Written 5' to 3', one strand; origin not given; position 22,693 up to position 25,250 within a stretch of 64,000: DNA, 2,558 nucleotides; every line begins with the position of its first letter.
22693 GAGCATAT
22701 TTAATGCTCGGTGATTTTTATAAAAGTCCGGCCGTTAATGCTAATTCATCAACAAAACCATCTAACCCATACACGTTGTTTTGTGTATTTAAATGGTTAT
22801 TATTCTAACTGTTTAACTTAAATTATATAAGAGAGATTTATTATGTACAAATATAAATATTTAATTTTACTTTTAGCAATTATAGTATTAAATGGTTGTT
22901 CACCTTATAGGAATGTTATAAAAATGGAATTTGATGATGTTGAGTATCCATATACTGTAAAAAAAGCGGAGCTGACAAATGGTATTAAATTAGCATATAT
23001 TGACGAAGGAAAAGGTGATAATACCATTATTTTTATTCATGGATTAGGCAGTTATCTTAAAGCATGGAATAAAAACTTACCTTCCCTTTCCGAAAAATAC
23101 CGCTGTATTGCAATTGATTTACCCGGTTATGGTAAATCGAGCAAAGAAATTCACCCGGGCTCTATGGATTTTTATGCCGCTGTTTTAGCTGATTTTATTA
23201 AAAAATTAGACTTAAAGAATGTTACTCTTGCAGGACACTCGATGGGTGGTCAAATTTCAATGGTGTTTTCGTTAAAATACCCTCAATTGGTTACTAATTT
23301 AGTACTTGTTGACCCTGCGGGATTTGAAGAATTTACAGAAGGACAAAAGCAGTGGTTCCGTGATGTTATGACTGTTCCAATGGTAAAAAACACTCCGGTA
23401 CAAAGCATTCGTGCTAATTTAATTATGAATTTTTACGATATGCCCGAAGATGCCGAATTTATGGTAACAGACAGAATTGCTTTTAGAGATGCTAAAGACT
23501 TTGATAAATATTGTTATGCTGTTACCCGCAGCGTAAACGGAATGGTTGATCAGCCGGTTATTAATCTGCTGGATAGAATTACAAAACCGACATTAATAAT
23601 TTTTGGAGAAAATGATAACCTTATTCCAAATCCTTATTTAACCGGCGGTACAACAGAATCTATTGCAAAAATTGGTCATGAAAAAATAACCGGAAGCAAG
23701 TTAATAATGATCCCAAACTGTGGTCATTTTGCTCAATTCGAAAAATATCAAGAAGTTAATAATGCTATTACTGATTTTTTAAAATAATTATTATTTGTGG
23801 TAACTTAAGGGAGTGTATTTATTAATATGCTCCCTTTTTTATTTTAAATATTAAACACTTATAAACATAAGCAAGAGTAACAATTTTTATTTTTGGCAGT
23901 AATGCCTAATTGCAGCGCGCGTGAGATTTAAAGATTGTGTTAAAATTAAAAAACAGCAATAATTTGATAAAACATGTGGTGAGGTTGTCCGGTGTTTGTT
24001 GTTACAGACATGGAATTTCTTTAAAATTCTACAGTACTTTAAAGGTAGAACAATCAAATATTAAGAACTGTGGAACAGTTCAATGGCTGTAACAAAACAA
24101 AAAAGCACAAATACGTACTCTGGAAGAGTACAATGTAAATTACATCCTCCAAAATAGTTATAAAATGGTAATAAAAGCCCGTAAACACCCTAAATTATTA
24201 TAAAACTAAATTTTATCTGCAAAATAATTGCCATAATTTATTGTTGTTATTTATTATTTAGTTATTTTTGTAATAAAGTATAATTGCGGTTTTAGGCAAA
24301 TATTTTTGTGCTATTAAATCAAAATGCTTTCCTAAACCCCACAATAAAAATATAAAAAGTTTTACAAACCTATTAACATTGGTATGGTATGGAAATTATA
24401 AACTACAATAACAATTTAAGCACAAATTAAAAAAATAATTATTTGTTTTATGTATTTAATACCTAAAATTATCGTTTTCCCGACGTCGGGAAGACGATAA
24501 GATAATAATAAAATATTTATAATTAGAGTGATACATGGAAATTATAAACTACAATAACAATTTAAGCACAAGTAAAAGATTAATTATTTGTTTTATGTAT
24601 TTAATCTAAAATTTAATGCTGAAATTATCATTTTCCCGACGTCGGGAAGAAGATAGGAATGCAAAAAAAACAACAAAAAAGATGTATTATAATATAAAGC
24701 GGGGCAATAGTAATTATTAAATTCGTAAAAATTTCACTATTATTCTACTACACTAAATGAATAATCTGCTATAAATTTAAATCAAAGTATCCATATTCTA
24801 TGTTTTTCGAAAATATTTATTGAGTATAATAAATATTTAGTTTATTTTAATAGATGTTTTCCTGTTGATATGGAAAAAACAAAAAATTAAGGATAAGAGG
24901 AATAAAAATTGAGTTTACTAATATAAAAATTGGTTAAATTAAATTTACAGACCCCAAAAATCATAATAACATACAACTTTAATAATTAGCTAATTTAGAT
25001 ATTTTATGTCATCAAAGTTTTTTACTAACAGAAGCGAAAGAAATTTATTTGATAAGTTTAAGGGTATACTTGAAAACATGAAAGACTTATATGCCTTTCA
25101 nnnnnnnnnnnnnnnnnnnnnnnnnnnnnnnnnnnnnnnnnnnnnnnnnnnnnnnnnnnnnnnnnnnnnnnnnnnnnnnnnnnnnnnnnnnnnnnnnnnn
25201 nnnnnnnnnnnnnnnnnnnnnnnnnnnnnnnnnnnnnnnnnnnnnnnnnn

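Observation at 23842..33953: Integrase-less island of about 10 kb encoding a PLD-nuclease/SNF2 translocase, a PglX-like methyltransferase with its own TRD, and an ABC-type ATPase: candidate split ATP-dependent restriction/defence system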

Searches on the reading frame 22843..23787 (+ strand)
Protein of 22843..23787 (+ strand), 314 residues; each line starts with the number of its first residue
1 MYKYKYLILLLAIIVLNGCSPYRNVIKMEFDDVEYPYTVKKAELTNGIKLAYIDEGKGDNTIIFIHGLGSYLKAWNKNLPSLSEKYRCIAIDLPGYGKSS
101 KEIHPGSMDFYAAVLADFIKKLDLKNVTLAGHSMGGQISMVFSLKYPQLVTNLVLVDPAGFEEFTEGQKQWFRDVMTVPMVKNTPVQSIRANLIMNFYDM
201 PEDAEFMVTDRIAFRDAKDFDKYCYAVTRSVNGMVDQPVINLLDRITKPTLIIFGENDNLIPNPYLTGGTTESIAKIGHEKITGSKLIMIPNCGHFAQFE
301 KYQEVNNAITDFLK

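Call 65: search_protein_families(library=pfam, proteins=[window:22843-23787:+], max_evalue=0.00001)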
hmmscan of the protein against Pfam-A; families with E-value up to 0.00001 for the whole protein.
window:22843-23787:+ (314 aa): 4 families
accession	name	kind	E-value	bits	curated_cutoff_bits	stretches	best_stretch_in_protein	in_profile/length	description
PF00561.26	Abhydrolase_1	-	3.5e-34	119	25.8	1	61-301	2-244/245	alpha/beta hydrolase fold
PF12697.13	Abhydrolase_6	-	1.9e-20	74.9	26.3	1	62-307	1-216/217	Alpha/beta hydrolase family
PF12146.15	Hydrolase_4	-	4.6e-16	59.3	27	1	59-263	4-207/239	Serine aminopeptidase, S33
PF03096.20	Ndr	-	1.9e-07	30.5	23.3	1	81-195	51-166/283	Ndr family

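Call 66: find_encoding_contigs(protein=window:22843-23787:+, flank=6000, max_places=6)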
Protein window:22843-23787:+ (314 aa): no gene with exactly this product is on record in the collection.

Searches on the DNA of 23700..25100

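Call 34: search_rna_families(source=window, start=23700, end=25100, threshold=evalue, max_evalue=1)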
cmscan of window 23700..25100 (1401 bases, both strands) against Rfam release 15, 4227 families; matches with E-value up to 1: 2.
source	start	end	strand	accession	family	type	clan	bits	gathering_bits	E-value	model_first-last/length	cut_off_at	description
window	24447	24517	-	RF00736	mir-320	Gene; miRNA;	-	19.3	55.5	0.25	1-76/76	no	mir-320 microRNA precursor family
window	24602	24672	-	RF00736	mir-320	Gene; miRNA;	-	17.8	55.5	0.67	1-76/76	no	mir-320 microRNA precursor family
